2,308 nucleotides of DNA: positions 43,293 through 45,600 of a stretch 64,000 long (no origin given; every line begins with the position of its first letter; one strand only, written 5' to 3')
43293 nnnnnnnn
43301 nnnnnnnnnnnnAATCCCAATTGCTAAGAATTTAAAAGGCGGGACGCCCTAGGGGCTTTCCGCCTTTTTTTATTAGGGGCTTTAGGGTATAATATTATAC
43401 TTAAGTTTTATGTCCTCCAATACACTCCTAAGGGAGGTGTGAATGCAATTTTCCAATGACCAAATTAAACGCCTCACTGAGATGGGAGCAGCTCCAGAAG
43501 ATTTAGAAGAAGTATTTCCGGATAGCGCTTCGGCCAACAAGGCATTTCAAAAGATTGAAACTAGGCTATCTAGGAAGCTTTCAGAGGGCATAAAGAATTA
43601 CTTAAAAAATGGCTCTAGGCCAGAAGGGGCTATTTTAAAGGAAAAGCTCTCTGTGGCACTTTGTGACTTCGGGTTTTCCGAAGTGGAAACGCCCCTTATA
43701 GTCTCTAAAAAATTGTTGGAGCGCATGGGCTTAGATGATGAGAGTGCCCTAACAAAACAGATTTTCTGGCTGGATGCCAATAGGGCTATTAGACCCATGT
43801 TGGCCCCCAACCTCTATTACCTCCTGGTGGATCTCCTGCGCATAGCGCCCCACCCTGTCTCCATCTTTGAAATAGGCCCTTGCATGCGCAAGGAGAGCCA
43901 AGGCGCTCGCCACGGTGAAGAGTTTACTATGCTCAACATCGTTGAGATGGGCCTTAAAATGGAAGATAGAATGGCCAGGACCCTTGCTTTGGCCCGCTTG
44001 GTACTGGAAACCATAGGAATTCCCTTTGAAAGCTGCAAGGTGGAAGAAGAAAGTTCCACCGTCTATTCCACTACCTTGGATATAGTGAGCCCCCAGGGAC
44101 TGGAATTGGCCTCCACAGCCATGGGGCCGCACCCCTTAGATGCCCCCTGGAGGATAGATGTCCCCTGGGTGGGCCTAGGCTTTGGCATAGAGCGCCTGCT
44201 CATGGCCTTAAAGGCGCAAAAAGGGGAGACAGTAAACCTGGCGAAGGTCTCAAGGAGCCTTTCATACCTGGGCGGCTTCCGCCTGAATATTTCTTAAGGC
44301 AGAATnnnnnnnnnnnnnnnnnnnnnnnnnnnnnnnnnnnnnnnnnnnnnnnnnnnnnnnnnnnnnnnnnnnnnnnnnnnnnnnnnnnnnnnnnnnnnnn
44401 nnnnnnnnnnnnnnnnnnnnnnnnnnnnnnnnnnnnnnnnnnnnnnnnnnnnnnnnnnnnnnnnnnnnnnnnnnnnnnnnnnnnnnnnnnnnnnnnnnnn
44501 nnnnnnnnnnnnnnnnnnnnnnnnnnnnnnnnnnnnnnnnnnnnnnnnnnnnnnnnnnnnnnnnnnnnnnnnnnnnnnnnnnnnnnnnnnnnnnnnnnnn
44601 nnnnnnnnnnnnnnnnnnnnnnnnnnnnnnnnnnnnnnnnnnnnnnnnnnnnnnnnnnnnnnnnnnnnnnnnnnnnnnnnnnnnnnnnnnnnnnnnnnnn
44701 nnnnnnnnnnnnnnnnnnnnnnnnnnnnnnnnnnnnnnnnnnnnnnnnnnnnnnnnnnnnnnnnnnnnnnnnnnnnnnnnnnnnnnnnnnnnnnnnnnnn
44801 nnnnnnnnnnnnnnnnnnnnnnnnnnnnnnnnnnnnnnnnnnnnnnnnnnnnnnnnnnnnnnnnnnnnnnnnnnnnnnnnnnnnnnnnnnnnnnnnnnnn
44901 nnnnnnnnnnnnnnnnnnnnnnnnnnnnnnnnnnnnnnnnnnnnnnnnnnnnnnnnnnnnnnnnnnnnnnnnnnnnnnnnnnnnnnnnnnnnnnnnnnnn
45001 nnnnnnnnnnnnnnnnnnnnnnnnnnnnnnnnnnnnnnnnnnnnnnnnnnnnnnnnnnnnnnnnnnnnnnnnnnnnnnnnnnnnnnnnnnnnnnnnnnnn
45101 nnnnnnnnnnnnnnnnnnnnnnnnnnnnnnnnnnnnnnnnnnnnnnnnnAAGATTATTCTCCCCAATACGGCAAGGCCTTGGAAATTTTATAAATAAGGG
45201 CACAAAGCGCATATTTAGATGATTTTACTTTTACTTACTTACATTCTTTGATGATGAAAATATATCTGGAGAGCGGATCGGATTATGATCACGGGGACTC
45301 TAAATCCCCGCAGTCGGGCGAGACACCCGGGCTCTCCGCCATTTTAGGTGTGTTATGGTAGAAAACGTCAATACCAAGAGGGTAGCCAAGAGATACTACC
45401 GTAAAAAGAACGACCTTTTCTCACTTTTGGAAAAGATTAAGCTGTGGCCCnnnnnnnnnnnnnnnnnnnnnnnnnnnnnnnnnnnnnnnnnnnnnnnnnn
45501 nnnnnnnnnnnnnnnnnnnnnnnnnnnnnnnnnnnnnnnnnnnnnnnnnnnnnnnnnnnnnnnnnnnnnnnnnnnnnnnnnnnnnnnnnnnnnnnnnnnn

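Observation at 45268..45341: tRNA-Pyl (CUA) hidden between pylD and pylSn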

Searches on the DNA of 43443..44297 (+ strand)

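Call 18: build_rna_model(alignment_id=A2, structure=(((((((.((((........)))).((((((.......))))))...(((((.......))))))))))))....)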
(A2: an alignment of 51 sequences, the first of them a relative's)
Model R1 built from alignment A2 (51 sequences, 75 columns); structure: as given.
model positions 74; base pairs 22; branch points 2; effective number of sequences 1.68; information 0.763 bits per position. Calibrated on 0.2 Mb of random sequence (short: E-values are rough).
structure used (alignment columns):
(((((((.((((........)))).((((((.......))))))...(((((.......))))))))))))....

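Call 20: search_with_rna_model(model_id=R1, source=window, max_evalue=10, show_alignments=2)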
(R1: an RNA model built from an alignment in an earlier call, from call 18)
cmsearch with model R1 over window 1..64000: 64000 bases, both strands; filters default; matches with E-value up to 10: 1.
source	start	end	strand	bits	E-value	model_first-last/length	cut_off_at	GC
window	45268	45341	+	87.3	9.6e-21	1-74/74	no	0.64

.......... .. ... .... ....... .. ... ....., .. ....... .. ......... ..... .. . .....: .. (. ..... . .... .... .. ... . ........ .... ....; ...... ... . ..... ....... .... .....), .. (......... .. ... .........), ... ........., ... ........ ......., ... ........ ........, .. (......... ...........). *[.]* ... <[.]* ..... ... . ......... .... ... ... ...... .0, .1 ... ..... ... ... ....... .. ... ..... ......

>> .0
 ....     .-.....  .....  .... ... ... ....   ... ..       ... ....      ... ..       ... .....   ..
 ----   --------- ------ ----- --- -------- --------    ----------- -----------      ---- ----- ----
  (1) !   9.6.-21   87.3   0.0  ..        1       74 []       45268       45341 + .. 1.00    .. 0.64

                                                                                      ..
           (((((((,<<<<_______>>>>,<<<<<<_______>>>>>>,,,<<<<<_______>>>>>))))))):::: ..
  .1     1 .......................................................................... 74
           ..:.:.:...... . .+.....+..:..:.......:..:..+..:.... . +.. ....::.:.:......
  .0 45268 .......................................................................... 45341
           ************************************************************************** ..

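Call 21: search_with_rna_model(model_id=R1, sources=[L001, L009, L010, L012, L014, L015, L016, L017, L021, L022, L027, L030, L031, L032, L035, L037, L038, L039, L045, L054, L064, L069, L075, L077, L079, L080], max_evalue=0.01)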
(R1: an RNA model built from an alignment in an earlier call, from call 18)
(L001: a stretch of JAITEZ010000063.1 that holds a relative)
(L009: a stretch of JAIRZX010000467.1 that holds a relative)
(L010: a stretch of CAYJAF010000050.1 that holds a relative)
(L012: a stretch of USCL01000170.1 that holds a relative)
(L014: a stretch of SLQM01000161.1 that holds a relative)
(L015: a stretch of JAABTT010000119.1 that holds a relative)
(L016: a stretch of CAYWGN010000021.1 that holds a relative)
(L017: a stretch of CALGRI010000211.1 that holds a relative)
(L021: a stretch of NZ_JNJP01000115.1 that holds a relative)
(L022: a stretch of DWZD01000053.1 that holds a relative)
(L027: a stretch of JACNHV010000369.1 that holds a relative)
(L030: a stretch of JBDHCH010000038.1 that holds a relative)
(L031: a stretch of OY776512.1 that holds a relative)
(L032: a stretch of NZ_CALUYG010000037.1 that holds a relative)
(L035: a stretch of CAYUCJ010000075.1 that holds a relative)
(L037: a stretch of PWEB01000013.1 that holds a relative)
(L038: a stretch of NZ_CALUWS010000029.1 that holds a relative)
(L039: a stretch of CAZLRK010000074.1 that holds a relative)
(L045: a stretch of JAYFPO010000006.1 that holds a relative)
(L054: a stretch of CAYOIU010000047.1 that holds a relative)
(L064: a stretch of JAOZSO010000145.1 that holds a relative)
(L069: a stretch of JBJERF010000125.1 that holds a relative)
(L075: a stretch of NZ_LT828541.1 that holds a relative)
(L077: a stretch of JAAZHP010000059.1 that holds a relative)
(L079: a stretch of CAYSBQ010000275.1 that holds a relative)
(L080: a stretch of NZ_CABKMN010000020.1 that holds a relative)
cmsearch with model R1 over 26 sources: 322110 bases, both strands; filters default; matches with E-value up to 0.01: 11.
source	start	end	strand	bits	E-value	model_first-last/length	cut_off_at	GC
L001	6810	6883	+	90.1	8.6e-21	1-74/74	no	0.68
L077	3787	3858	+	89.3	1.4e-20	1-74/74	no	0.68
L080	5638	5709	+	88.2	2.7e-20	1-74/74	no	0.62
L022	9480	9551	+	87.6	3.9e-20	1-74/74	no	0.64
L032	9498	9569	+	87.6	3.9e-20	1-74/74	no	0.64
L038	9501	9572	+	87.6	3.9e-20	1-74/74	no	0.64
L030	9807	9879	+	86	1.1e-19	1-74/74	no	0.59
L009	4146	4217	+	84.5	2.7e-19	1-74/74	no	0.69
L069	4475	4546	+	76.3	3.8e-17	1-74/74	no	0.53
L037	1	56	+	59.7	9.2e-13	19-74/74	5'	0.62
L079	1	31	+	34.1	5.2e-06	44-74/74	5'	0.65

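Call 31: search_with_rna_model(model_id=R1, sources=[L081, L082], max_evalue=0.01, show_alignments=2)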
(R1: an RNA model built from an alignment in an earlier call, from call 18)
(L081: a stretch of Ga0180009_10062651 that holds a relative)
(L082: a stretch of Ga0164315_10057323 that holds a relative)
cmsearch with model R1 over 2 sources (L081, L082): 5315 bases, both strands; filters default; matches with E-value up to 0.01: 2.
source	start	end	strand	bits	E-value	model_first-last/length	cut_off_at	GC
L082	797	869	+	85.8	2e-21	1-74/74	no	0.64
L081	376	448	-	82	2e-20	1-74/74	no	0.63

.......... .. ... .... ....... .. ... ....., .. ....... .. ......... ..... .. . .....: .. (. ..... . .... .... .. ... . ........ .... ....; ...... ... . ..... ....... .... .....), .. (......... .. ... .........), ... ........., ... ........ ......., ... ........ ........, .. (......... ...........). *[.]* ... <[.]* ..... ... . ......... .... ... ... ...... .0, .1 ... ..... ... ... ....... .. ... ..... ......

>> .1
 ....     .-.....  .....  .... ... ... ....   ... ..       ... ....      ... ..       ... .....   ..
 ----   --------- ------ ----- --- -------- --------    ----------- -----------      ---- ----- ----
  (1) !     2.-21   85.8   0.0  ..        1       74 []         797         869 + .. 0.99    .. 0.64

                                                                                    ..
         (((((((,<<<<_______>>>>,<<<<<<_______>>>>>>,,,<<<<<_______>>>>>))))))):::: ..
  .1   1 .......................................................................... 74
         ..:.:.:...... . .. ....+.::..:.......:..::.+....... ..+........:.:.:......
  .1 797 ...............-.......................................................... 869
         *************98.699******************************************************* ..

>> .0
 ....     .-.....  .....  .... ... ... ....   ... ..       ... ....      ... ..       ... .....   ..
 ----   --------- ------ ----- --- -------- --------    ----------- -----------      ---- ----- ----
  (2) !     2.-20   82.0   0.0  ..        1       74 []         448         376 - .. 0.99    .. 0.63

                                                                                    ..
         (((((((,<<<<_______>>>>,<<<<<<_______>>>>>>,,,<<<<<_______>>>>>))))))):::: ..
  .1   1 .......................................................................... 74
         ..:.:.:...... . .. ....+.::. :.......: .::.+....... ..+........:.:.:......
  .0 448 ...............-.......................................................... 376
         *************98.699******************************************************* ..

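Call 35: search_rna_families(source=L005, start=11750, end=12100, threshold=evalue, max_evalue=10)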
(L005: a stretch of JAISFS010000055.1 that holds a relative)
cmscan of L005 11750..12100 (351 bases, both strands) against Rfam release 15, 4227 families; matches with E-value up to 10: 3.
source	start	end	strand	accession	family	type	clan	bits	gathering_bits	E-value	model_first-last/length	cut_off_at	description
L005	11995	12045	+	RF02992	hya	Cis-reg;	-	15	56.8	4.1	1-72/72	no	hya RNA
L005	11904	11931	-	RF01785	blv_FSE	Cis-reg; frameshift_element;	-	13.9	34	6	1-27/27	no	ribosomal frameshift site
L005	11877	12052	+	RF03037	PAGEV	Gene; sRNA;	-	13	61.1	0.43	1-185/185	no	PAGEV RNA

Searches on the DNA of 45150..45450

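Call 4: search_rna_families(source=window, start=45150, end=45450, threshold=evalue, max_evalue=10, show_alignments=5)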
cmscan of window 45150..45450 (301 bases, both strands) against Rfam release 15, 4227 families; matches with E-value up to 10: 10.
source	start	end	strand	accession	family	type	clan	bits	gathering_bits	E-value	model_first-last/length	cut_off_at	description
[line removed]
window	45214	45271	+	RF00085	SNORD28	Gene; snRNA; snoRNA; CD-box;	-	20.2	50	0.62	1-75/75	no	Small nucleolar RNA SNORD28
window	45186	45260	-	RF01597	snoR22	Gene; snRNA; snoRNA; CD-box;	-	18.6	50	6.4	1-83/83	no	small nucleolar RNA snoR22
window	45232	45310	-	RF02787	snoTBR4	Gene; snRNA; snoRNA; CD-box;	-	18.2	83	0.84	1-99/99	no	Small nucleolar RNA TBR4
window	45245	45291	+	RF01604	plasmodium_snoR28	Gene; snRNA; snoRNA; CD-box;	-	17.1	63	5.9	1-78/78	no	small nucleolar RNA snoR28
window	45212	45280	+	RF01506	Afu_294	Gene; snRNA; snoRNA; CD-box;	-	15.6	43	0.92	1-83/83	no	A. fumigatus snoRNA Afu_294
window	45285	45310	-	RF01785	blv_FSE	Cis-reg; frameshift_element;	-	14.4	34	3.8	1-27/27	no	ribosomal frameshift site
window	45247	45305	+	RF01139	sR2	Gene; snRNA; snoRNA; CD-box;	-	12.4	42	2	1-57/57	no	Small nucleolar RNA sR2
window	45247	45319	+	RF01122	sR39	Gene; snRNA; snoRNA; CD-box;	-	11.3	50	1.7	1-56/56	no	Small nucleolar RNA sR39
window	45247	45306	+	RF01144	sR17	Gene; snRNA; snoRNA; CD-box;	-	10.2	36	6.3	1-55/55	no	Small nucleolar RNA sR17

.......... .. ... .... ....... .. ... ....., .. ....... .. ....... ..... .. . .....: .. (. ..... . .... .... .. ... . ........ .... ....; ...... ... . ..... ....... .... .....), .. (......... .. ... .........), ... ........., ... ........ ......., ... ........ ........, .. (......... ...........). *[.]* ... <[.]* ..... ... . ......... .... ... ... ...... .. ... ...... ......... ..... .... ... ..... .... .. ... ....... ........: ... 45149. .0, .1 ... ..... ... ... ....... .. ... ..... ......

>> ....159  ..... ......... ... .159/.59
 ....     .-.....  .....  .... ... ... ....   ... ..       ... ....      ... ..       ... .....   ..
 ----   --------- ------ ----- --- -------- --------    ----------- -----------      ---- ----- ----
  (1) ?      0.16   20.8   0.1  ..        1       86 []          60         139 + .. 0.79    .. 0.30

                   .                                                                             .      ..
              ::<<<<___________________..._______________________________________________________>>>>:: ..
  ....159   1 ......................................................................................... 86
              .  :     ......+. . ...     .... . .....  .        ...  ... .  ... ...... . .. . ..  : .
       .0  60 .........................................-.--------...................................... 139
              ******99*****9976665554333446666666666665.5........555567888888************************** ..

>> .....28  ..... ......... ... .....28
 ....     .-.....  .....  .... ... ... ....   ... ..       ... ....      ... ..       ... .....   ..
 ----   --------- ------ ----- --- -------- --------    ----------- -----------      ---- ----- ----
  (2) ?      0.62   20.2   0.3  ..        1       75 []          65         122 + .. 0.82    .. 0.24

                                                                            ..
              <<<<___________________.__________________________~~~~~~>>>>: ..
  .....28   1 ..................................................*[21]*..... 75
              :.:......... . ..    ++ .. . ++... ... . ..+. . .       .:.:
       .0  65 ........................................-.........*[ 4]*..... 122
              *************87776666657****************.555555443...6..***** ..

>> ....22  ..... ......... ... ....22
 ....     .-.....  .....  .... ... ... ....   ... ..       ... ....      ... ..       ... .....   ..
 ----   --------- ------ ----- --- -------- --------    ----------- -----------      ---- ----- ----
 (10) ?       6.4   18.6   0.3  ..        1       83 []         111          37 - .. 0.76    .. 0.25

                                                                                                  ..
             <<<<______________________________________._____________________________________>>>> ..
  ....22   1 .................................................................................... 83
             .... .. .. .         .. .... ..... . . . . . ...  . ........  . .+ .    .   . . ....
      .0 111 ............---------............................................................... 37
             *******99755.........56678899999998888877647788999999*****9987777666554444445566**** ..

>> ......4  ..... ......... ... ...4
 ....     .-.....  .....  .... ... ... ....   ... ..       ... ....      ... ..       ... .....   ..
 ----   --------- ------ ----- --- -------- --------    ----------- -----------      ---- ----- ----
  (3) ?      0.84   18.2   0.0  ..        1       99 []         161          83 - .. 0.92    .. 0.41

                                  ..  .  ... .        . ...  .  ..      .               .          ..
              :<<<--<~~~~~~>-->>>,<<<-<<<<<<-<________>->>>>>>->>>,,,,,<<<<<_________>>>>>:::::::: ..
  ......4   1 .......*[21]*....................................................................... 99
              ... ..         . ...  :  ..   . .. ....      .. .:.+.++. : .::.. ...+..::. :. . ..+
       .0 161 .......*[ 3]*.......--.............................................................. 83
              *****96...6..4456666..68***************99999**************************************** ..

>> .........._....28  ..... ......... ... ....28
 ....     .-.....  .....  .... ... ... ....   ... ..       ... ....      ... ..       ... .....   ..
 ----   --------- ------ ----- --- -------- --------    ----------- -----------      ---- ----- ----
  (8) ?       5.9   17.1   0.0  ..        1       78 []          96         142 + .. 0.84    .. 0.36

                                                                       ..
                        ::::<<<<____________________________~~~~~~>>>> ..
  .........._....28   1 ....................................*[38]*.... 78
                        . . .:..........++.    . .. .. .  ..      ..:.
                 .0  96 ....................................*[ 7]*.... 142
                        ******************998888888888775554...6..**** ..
